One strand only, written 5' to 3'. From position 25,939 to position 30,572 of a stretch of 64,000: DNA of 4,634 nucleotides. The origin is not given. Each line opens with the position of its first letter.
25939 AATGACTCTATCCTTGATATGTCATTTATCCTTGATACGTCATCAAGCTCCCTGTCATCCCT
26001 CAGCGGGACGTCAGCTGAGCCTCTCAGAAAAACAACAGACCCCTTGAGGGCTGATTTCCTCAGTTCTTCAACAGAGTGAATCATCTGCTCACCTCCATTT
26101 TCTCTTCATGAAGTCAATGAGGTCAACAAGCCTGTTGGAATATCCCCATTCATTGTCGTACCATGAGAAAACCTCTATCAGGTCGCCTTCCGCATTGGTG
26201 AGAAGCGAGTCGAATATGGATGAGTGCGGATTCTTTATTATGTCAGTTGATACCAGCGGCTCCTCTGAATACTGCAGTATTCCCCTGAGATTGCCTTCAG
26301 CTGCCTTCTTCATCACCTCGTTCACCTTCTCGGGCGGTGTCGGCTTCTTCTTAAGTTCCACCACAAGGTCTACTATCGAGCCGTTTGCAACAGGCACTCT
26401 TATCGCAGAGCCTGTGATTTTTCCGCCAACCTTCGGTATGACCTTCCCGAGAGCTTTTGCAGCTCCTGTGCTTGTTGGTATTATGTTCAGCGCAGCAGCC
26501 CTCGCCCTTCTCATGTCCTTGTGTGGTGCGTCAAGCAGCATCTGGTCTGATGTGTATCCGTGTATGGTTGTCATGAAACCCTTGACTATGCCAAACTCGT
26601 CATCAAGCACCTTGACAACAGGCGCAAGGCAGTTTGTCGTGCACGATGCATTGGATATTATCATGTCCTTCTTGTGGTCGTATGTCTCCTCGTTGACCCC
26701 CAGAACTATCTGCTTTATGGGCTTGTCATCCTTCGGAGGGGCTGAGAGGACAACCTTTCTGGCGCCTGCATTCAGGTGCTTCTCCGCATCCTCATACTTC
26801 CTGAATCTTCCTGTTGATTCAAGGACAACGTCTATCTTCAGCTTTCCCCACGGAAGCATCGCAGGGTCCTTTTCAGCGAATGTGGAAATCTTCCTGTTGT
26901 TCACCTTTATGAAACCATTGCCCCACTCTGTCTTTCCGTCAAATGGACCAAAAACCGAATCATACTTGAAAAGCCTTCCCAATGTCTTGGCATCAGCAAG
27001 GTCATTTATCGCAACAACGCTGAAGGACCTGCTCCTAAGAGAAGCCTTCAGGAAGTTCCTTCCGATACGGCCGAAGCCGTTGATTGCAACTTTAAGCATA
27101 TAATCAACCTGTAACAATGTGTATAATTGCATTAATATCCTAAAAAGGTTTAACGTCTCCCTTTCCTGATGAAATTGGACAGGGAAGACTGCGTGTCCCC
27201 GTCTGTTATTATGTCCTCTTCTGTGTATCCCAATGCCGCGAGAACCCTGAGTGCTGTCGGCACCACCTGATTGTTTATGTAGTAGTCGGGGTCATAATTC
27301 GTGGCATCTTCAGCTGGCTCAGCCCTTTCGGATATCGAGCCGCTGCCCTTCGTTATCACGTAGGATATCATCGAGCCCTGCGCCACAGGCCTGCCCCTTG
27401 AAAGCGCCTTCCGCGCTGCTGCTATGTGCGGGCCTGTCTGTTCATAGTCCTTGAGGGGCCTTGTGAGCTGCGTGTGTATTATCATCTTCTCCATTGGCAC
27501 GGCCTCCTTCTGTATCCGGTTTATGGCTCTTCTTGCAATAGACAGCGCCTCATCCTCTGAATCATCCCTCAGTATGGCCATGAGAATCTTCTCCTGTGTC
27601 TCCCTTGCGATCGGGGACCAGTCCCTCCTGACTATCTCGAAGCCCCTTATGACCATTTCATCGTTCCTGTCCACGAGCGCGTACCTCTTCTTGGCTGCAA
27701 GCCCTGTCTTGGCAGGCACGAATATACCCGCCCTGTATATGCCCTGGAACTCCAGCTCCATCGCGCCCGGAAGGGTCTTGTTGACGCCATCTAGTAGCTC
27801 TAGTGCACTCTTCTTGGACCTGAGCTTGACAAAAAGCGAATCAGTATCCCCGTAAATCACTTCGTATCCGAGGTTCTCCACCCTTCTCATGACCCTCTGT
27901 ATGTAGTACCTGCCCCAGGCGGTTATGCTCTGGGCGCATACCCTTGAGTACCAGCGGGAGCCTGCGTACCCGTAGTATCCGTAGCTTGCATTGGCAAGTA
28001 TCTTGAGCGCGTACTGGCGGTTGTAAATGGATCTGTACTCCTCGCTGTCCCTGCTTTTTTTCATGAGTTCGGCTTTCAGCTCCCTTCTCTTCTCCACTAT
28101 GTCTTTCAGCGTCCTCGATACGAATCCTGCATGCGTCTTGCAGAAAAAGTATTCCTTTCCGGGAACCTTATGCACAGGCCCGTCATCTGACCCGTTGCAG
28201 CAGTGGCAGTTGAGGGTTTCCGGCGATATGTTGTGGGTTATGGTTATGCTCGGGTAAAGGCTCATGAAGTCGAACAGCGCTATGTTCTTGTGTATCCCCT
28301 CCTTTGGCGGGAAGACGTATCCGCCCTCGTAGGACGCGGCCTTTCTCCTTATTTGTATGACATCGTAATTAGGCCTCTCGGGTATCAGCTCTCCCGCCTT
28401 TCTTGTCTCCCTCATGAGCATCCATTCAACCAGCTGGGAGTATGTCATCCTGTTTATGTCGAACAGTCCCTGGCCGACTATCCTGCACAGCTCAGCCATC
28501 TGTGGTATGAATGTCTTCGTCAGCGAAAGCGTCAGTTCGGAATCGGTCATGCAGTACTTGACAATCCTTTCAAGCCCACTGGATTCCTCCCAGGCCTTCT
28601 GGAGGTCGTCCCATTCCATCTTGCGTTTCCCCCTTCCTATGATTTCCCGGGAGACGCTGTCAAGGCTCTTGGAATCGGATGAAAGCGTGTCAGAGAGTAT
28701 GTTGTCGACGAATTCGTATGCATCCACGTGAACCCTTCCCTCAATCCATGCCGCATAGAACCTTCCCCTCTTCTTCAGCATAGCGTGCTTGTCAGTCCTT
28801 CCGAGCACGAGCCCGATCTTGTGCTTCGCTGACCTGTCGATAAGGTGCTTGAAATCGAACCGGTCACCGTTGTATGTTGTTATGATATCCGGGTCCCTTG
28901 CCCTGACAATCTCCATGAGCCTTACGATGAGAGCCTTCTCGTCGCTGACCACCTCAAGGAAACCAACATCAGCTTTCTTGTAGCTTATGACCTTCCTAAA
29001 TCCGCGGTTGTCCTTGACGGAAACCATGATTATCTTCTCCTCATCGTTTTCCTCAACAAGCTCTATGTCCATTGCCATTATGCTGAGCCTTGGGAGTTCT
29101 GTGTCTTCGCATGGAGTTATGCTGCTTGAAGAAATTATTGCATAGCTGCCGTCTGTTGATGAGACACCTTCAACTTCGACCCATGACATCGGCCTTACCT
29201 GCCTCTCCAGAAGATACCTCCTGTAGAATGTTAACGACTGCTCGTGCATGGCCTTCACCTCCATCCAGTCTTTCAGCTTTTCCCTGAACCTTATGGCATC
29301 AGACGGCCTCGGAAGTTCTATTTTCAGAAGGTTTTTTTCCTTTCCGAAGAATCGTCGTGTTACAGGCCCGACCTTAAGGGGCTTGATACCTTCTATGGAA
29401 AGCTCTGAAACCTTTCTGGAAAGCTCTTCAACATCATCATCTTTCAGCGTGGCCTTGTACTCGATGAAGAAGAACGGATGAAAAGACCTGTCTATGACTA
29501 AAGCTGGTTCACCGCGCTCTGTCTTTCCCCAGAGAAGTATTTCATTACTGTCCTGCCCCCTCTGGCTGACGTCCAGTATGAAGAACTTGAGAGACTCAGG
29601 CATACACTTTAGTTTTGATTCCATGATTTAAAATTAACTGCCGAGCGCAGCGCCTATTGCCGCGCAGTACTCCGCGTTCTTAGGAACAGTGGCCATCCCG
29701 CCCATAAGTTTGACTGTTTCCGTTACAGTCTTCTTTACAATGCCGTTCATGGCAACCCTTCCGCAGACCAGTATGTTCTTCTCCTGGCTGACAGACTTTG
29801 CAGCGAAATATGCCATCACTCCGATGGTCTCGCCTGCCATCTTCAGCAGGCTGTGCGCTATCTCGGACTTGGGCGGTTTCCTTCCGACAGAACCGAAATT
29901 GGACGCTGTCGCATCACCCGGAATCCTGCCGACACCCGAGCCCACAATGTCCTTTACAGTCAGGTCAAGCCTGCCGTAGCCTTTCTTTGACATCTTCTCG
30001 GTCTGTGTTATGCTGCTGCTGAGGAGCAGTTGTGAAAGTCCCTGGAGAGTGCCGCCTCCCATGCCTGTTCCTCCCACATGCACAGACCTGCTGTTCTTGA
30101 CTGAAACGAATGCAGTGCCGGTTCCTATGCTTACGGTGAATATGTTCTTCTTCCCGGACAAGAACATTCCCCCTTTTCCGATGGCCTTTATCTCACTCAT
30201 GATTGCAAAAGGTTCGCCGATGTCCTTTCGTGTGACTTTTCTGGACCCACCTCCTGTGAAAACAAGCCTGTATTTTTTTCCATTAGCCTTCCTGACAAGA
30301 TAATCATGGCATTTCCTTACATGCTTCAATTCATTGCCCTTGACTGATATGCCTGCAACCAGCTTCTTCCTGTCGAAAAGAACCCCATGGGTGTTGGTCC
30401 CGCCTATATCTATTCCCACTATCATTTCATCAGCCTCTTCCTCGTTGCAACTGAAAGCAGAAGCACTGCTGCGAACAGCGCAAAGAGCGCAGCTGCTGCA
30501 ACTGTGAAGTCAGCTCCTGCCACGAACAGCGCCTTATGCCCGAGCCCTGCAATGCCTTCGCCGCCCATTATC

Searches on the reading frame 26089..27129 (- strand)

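Call 10: search_protein_families(library=pfam, proteins=[window:26089-27129:-], max_evalue=0.01)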
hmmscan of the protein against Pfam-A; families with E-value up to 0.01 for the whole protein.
window:26089-27129:- (346 aa): 2 families
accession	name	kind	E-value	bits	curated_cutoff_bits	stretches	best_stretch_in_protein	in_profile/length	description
PF02800.25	Gp_dh_C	-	3.3e-62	209.2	24.4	1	168-324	1-158/158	Glyceraldehyde 3-phosphate dehydrogenase, C-terminal domain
PF00044.30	Gp_dh_N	-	3.6e-34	117.5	31.7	1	13-111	2-100/101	Glyceraldehyde 3-phosphate dehydrogenase, NAD binding domain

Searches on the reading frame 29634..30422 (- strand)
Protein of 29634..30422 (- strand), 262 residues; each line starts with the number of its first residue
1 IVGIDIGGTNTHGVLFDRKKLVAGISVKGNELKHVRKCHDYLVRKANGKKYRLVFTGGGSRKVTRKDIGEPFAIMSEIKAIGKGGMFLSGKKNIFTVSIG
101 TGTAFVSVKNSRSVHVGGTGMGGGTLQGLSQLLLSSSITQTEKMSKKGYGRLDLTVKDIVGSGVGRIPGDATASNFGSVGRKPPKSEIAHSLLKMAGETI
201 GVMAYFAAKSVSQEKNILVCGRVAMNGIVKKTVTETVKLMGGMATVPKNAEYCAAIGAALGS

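Call 10: search_protein_families(library=pfam, proteins=[window:29634-30422:-], max_evalue=0.01)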
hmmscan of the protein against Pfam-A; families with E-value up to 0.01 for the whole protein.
window:29634-30422:- (262 aa): 3 families
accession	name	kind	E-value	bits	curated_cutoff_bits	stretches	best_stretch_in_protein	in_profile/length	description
PF03630.20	Fumble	-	3.9e-17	62.9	28.5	1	97-259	152-332/334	Fumble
PF01869.26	BcrAD_BadFG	-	9.7e-06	25.7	31.5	1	2-120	1-135/271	BadF/BadG/BcrA/BcrD ATPase family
PF03309.20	Pan_kinase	-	0.0085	16.4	24.7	0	3-47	3-47/205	Type III pantothenate kinase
